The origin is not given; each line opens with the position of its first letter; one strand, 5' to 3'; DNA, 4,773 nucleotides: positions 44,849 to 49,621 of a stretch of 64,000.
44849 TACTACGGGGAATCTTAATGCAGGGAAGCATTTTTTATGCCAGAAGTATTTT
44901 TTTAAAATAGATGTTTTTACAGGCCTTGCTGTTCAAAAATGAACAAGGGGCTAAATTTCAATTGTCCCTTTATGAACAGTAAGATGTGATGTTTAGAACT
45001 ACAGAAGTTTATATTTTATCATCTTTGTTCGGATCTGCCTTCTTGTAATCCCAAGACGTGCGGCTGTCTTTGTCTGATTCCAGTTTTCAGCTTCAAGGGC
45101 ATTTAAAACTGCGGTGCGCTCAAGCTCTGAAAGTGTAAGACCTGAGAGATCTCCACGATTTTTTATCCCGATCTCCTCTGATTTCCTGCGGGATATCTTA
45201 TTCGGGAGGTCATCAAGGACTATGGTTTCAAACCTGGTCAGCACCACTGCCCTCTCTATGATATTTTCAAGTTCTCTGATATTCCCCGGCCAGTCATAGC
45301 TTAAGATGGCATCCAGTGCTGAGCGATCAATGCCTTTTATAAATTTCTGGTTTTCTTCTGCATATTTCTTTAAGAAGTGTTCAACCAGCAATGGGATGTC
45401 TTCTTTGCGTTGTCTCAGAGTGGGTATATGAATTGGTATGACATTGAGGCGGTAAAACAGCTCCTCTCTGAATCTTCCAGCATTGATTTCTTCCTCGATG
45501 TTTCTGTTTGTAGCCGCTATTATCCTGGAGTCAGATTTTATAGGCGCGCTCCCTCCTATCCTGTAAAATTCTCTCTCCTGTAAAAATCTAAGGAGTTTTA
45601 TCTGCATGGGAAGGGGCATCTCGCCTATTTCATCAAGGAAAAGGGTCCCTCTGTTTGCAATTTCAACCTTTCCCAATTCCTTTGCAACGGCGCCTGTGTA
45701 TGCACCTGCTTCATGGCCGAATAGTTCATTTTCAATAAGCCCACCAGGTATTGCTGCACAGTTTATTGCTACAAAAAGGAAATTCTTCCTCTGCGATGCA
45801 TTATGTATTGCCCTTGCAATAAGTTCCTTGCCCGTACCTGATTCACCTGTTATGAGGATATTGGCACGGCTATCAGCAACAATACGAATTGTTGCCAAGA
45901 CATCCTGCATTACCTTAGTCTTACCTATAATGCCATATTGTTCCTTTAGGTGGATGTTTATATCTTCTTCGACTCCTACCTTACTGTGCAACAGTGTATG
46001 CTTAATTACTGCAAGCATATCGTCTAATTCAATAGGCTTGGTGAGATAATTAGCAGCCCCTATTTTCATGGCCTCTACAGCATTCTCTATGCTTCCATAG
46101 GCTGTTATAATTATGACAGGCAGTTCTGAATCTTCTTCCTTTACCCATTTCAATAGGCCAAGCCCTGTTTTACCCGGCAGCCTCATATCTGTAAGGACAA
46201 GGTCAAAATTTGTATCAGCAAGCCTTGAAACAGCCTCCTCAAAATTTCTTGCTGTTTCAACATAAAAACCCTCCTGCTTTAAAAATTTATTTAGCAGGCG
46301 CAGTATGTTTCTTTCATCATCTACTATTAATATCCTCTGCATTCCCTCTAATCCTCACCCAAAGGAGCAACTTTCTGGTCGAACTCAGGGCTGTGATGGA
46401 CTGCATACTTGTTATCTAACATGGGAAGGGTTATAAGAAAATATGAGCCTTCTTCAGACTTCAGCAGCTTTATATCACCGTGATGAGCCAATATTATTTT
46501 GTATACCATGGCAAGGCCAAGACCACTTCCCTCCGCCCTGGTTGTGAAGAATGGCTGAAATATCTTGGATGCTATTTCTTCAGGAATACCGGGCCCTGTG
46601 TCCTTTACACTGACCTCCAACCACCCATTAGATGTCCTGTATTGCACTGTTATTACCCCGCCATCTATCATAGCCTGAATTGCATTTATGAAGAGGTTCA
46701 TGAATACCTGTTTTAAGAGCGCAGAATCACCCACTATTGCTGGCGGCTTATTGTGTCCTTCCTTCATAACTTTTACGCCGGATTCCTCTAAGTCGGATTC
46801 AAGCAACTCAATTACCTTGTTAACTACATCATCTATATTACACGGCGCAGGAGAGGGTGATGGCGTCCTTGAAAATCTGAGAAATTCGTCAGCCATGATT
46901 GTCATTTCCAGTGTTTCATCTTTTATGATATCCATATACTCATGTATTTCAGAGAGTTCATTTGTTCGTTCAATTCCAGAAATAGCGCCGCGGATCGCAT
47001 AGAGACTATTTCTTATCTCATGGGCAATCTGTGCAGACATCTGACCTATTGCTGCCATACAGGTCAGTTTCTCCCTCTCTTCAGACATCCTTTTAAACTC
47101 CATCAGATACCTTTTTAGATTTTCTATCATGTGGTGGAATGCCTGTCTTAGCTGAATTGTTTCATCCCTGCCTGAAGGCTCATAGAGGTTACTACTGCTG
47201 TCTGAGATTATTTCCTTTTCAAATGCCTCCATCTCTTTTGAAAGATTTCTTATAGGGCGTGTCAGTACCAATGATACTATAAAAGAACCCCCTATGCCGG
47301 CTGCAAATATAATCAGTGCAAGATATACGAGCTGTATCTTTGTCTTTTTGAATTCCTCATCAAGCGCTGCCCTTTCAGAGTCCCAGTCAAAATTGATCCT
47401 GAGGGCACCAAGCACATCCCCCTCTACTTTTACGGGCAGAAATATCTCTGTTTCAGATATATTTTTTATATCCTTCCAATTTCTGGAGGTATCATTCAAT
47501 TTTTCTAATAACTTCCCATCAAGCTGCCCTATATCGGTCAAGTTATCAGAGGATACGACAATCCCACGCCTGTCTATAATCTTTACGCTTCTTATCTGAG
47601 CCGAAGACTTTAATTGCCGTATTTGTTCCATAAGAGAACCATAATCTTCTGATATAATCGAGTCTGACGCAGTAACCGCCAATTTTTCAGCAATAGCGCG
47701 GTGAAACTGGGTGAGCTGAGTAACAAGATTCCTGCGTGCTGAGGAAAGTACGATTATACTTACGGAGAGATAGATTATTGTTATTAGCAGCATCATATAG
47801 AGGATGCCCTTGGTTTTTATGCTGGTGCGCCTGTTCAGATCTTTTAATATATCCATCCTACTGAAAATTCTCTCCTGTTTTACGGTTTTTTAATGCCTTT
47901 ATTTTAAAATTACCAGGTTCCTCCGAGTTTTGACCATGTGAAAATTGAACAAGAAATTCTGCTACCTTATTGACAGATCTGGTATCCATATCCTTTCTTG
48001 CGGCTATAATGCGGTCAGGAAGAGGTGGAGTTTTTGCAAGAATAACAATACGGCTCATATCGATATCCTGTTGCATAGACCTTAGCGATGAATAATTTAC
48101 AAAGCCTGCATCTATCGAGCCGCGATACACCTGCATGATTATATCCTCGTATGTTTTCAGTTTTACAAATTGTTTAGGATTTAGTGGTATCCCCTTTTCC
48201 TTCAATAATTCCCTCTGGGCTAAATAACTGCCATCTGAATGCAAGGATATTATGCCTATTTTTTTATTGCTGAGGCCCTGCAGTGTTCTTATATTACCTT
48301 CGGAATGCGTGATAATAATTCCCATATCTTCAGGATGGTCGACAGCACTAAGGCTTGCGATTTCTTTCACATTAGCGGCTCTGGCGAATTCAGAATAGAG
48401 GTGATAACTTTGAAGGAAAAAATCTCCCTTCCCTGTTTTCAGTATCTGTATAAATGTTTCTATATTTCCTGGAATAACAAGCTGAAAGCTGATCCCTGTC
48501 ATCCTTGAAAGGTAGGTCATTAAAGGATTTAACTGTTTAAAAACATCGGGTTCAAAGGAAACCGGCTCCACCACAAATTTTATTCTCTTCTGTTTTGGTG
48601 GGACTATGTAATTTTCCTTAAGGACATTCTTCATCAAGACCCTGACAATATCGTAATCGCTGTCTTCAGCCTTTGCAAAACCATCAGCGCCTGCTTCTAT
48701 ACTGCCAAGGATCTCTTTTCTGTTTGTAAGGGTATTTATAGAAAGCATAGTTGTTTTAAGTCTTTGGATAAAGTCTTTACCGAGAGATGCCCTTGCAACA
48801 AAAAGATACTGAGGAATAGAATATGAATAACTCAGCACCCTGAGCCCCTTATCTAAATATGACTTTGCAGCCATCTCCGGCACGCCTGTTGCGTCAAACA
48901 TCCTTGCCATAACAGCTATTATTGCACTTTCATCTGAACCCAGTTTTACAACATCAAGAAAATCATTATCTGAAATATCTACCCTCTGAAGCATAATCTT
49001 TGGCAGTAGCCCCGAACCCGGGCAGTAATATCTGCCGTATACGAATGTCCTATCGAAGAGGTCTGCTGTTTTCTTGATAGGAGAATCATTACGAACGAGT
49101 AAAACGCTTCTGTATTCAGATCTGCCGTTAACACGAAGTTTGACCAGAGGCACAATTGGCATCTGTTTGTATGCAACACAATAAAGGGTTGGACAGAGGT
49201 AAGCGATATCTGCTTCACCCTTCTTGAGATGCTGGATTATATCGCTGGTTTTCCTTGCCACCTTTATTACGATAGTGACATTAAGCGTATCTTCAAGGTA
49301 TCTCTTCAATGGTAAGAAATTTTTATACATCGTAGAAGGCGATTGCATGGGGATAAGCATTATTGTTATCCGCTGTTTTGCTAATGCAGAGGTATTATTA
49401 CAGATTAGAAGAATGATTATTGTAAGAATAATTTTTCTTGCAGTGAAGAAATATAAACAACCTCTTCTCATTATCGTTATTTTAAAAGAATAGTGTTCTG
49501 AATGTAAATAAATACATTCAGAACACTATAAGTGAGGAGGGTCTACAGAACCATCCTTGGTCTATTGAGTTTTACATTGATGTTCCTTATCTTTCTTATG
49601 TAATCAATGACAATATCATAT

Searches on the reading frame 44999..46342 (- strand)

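Call 59: search_protein_families(library=pfam, proteins=[window:44999-46342:-], max_evalue=0.00001)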
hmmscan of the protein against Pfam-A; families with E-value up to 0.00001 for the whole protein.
window:44999-46342:- (447 aa): 6 families
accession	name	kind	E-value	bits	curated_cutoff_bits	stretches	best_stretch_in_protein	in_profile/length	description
PF00158.32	Sigma54_activat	-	1.3e-69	233.6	20.2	1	138-305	1-168/168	Sigma-54 interaction domain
PF00072.30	Response_reg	-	1.3e-30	106.2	30.2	1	4-113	1-110/111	Response regulator receiver domain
PF25601.1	AAA_lid_14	-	2.4e-29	101.4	27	1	310-390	1-81/87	AAA+ ATPase lid domain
PF14532.12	Sigma54_activ_2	-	1.9e-20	73.9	25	1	139-309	1-138/138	Sigma-54 interaction domain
PF02954.25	HTH_8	-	2.8e-11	43.4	22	1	403-444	1-42/42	Bacterial regulatory protein, Fis family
PF07728.20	AAA_5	-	3.2e-06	27.6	22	1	161-281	1-124/139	AAA domain (dynein-related subfamily)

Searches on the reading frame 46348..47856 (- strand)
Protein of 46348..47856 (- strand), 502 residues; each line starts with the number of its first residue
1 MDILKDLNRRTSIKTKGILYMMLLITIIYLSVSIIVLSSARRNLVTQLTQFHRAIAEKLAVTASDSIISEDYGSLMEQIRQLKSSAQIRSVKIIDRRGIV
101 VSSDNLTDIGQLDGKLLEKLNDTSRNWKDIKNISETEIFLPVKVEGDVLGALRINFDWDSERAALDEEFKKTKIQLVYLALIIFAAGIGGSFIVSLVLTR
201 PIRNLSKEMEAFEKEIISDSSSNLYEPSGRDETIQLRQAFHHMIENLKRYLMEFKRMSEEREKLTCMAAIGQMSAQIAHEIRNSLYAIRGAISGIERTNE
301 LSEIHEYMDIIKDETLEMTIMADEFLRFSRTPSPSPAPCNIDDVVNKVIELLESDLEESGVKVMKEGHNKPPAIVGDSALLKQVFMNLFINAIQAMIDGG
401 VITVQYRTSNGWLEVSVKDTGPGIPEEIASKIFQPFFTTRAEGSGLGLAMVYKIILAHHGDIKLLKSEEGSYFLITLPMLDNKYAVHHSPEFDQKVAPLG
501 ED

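Call 59: search_protein_families(library=pfam, proteins=[window:46348-47856:-], max_evalue=0.00001)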
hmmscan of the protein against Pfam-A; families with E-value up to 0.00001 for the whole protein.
window:46348-47856:- (502 aa): 2 families
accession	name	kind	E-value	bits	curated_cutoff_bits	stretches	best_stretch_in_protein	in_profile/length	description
PF02518.31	HATPase_c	-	5.6e-24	85.2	26.4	1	376-479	1-109/111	Histidine kinase-, DNA gyrase B-, and HSP90-like ATPase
PF00512.31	HisKA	-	1e-09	38.8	26.9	1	271-331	3-63/66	His Kinase A (phospho-acceptor) domain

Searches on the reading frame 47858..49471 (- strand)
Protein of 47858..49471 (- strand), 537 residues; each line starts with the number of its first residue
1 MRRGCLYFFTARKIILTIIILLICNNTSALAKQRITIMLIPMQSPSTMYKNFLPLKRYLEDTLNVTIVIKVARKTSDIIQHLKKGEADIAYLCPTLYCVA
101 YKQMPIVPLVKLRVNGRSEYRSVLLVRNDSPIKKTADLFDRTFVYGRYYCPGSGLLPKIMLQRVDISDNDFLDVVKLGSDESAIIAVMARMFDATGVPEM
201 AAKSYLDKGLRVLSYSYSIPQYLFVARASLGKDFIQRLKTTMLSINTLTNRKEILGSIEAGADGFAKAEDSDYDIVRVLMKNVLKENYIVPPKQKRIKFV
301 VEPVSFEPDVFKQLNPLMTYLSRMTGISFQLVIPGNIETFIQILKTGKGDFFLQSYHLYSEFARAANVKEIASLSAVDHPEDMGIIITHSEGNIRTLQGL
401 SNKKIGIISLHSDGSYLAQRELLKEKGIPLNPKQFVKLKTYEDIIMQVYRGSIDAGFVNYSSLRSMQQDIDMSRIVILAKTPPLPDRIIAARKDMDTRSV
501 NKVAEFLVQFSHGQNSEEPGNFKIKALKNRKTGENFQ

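Call 59: search_protein_families(library=pfam, proteins=[window:47858-49471:-], max_evalue=0.00001)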
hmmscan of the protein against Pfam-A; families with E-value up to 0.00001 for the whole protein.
window:47858-49471:- (537 aa): 2 families
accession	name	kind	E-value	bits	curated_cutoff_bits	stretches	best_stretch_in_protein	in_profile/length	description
PF12974.12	Phosphonate-bd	-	3.8e-84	282.3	27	2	38-273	2-242/242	ABC transporter, phosphonate, periplasmic substrate-binding protein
PF09084.16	NMT1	-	1.4e-11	45.2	20.5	1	325-507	19-199/216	NMT1/THI5 like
